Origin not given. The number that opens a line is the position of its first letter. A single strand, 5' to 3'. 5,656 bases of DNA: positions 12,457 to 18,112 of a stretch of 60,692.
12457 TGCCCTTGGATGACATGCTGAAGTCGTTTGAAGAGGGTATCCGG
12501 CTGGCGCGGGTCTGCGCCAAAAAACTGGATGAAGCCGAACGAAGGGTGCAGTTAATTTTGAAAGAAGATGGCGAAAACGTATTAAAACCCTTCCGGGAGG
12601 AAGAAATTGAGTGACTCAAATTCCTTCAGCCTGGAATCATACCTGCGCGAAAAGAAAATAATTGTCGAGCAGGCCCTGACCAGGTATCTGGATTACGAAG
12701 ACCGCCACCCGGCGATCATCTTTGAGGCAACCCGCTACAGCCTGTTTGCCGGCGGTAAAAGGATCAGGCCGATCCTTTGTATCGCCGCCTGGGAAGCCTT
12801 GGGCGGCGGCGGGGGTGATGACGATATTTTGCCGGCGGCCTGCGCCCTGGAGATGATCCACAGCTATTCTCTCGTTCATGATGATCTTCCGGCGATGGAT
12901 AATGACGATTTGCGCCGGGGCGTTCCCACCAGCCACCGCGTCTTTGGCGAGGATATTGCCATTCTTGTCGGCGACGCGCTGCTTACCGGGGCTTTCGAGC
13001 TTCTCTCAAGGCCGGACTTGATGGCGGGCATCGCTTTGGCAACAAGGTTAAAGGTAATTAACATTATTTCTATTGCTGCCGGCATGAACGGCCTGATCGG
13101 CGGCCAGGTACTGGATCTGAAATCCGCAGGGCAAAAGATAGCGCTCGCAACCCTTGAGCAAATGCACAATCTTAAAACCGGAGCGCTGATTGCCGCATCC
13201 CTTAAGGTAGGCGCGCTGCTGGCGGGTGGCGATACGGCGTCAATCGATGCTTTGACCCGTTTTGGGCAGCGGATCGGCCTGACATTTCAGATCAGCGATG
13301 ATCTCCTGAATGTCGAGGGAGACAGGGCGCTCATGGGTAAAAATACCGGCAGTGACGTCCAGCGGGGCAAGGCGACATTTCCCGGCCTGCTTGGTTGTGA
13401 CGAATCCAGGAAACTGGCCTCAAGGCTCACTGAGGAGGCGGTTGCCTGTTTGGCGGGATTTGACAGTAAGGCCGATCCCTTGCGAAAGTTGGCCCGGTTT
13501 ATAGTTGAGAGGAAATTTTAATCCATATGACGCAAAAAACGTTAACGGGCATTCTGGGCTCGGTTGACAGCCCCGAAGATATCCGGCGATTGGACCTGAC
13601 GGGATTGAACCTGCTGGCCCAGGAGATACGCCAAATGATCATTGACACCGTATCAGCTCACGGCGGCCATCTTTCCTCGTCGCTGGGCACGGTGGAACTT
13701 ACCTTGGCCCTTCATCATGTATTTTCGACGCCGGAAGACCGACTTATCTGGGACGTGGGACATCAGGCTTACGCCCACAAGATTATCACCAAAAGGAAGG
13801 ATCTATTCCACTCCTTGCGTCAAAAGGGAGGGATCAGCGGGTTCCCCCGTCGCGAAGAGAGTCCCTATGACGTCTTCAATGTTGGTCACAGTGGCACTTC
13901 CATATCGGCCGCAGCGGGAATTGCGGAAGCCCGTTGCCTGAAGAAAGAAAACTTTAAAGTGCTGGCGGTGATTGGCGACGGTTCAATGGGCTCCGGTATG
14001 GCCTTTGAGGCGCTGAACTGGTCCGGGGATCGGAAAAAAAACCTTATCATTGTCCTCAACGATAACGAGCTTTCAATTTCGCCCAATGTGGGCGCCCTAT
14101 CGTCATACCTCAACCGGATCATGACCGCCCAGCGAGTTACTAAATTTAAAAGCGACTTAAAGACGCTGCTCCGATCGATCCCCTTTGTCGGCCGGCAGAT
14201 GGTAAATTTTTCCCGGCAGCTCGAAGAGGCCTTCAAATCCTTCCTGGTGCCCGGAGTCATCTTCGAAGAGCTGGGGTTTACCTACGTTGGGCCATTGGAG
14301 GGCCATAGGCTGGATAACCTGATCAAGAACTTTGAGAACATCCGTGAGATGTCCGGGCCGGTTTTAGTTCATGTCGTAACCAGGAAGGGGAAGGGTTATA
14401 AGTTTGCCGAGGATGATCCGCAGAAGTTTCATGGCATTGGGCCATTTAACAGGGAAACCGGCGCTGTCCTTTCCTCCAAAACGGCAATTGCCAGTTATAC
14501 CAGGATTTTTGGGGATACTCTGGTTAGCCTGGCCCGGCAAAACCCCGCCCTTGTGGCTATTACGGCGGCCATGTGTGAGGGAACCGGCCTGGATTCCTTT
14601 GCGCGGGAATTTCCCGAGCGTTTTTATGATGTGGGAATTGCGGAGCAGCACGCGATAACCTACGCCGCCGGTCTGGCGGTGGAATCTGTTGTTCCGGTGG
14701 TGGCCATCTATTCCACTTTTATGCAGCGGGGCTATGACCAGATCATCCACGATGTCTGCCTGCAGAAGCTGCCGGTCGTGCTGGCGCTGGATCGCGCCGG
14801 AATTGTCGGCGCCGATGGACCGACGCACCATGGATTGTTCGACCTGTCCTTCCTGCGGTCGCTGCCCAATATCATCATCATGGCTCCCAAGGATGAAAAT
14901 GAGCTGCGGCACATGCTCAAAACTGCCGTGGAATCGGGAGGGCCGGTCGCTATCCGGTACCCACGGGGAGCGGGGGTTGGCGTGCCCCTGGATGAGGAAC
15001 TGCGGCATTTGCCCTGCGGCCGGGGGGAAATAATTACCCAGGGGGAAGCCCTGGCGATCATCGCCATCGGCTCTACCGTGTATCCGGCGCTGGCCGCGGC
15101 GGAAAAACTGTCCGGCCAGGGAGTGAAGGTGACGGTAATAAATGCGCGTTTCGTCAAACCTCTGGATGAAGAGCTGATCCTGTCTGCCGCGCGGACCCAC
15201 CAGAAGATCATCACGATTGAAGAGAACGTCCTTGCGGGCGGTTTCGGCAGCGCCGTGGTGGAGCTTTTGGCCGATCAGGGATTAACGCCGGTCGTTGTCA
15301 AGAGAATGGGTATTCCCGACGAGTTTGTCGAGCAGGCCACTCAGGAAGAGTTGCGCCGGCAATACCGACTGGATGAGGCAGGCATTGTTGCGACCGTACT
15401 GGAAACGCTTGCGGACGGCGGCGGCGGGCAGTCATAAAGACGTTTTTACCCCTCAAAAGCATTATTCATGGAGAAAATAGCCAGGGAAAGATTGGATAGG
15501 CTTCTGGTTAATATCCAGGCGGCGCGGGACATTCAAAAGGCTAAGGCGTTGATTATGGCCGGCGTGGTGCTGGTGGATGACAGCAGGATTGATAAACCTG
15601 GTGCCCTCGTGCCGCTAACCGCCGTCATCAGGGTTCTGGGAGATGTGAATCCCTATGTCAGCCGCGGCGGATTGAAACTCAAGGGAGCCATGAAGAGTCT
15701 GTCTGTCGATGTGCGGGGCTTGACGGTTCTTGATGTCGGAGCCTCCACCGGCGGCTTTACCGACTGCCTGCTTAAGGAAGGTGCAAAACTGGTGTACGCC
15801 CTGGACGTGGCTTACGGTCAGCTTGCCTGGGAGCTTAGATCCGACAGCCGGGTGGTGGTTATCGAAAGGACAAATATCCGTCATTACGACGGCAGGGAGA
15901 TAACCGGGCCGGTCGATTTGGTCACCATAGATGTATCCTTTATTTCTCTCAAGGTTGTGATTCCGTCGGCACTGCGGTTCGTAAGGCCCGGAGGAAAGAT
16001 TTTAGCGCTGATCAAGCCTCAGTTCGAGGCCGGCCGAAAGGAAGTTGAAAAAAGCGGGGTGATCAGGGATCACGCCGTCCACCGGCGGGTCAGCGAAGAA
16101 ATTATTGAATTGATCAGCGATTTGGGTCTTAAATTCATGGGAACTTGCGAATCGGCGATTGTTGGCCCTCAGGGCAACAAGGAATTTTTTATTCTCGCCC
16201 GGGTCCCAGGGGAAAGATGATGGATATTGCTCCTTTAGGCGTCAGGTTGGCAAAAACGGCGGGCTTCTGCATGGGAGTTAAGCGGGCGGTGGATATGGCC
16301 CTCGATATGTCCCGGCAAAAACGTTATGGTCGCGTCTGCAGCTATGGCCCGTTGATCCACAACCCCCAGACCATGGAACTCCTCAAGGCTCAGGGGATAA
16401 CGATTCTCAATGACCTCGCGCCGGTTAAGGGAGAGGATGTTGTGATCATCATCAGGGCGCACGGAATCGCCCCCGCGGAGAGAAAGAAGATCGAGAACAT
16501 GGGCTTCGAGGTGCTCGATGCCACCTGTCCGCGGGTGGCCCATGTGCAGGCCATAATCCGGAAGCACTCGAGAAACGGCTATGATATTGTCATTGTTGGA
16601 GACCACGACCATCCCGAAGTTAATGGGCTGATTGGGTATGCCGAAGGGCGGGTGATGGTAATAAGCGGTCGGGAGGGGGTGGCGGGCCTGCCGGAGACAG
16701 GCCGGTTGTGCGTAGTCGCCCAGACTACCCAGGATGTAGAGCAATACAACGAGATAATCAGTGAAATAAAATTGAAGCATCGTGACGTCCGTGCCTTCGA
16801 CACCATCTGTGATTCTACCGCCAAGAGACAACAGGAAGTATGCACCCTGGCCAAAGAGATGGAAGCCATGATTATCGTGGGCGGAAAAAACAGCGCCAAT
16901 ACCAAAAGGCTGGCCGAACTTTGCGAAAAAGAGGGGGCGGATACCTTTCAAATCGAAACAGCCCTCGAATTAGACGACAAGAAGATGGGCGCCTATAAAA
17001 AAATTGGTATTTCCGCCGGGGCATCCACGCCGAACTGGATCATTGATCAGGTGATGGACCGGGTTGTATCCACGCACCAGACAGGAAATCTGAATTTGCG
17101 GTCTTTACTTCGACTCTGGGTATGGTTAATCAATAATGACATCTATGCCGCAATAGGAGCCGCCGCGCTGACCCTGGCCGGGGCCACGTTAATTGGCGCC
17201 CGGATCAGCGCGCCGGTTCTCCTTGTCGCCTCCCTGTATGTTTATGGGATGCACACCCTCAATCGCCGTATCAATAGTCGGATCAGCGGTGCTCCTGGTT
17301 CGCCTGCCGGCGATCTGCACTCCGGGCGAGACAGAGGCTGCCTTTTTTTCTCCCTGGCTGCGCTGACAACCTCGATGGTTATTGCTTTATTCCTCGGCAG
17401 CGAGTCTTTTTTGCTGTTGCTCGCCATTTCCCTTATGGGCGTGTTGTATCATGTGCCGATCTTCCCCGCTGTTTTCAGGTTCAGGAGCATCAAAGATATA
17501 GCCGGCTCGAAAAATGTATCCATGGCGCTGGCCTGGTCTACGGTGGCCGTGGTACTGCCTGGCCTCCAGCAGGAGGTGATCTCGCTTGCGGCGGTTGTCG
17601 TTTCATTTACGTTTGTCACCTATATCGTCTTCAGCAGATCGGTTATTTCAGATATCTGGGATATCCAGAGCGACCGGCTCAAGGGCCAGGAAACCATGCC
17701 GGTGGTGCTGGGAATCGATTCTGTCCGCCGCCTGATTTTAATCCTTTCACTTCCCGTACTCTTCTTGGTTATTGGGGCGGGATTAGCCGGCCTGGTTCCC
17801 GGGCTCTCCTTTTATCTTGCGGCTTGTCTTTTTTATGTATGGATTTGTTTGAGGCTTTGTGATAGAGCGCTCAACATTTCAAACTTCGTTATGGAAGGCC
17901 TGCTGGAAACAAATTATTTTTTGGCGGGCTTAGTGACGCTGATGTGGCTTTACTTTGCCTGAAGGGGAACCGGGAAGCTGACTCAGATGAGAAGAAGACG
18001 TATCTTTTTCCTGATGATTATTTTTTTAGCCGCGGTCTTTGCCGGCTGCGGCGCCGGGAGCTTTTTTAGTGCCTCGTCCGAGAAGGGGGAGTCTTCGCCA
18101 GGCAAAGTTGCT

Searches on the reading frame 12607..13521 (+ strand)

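Call 57: search_protein_families(library=pfam, proteins=[window:12607-13521:+], max_evalue=0.001)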
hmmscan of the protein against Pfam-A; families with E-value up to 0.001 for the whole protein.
window:12607-13521:+ (304 aa): 1 family
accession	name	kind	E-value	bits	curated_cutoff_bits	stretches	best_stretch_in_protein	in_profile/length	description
PF00348.22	polyprenyl_synt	-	8.7e-59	199.2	27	1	37-269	3-224/251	Polyprenyl synthetase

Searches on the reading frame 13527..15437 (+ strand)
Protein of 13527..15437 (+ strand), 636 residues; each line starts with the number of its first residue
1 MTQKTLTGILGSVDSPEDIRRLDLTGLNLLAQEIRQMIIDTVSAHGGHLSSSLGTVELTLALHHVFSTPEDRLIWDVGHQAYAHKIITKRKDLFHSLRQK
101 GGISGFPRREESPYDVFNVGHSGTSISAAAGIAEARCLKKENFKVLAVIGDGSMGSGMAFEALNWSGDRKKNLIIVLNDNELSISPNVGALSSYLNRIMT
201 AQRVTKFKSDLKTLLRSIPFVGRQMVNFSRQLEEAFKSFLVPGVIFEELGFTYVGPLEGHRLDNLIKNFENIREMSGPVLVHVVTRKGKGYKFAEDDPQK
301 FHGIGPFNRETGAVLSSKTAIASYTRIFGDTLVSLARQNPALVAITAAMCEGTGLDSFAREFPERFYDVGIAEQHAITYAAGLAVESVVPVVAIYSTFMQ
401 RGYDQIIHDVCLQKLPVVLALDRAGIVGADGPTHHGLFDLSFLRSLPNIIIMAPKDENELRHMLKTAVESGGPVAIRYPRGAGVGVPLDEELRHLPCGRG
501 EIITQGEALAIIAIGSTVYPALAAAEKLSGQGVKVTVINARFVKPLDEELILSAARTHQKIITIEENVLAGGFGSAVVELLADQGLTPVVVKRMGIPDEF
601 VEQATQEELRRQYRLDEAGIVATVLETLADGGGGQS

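Call 56: search_protein_families(library=pfam, proteins=[window:13527-15437:+], max_evalue=0.001)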
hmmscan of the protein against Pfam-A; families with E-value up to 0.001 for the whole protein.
window:13527-15437:+ (636 aa): 6 families
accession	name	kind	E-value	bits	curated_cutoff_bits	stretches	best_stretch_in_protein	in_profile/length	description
PF13292.11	DXP_synthase_N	-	7.7e-118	393.2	21.2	1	11-285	2-274/274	1-deoxy-D-xylulose-5-phosphate synthase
PF02779.29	Transket_pyr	-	9.1e-48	162.6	27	1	323-482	4-171/174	Transketolase, pyrimidine binding domain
PF02780.25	Transketolase_C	-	3.3e-32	111.4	25.9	1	498-620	1-124/124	Transketolase, C-terminal domain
PF02775.26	TPP_enzyme_C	-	1.3e-05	25.5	21.9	1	118-240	26-141/151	Thiamine pyrophosphate enzyme, C-terminal TPP binding domain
PF00676.26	E1_dh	-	9.8e-05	21.9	22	1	121-186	102-167/300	Dehydrogenase E1 component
PF17147.9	PFOR_II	-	0.00023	21.9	27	1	510-579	4-73/102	Pyruvate:ferredoxin oxidoreductase core domain II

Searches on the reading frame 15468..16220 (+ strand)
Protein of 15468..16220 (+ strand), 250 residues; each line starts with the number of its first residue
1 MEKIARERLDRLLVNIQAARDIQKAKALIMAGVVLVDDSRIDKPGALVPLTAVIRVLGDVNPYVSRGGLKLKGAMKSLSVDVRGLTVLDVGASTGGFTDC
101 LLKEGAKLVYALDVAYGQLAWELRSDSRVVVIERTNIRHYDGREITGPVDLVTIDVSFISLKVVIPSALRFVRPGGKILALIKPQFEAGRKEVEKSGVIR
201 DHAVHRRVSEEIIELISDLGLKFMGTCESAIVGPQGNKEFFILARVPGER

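Call 56: search_protein_families(library=pfam, proteins=[window:15468-16220:+], max_evalue=0.001)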
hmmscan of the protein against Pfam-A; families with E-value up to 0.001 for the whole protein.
window:15468-16220:+ (250 aa): 2 families
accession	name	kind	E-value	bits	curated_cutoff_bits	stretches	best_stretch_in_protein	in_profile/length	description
PF01728.25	FtsJ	-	8.4e-43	146.8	24.1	1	63-244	1-179/181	FtsJ-like methyltransferase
PF01479.30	S4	-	0.00016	21.7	22.8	1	7-49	1-43/48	S4 domain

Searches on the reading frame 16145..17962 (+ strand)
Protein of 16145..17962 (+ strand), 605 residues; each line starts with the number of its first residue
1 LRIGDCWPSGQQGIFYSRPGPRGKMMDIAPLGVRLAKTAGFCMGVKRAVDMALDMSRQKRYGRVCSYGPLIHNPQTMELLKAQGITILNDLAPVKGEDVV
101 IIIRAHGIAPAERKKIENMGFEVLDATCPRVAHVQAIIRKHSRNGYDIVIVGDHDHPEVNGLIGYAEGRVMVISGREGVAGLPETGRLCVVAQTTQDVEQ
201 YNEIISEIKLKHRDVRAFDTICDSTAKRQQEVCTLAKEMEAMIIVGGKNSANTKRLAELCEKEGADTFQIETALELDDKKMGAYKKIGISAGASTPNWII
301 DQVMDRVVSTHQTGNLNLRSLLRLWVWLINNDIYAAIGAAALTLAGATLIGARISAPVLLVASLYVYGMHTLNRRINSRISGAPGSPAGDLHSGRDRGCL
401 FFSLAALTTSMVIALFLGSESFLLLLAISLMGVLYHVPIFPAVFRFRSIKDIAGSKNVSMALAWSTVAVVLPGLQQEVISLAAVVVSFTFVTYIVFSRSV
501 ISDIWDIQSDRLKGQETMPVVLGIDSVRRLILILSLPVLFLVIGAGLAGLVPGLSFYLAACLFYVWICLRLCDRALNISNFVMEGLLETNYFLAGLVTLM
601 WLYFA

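Call 56: search_protein_families(library=pfam, proteins=[window:16145-17962:+], max_evalue=0.001)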
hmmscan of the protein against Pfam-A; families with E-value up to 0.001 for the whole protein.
window:16145-17962:+ (605 aa): 2 families
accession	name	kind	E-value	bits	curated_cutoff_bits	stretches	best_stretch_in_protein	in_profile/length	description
PF02401.23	LYTB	-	3e-91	305.9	24.5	1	33-307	1-266/267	LytB protein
PF01040.23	UbiA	-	5.8e-09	36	34.2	1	397-575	67-238/250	UbiA prenyltransferase family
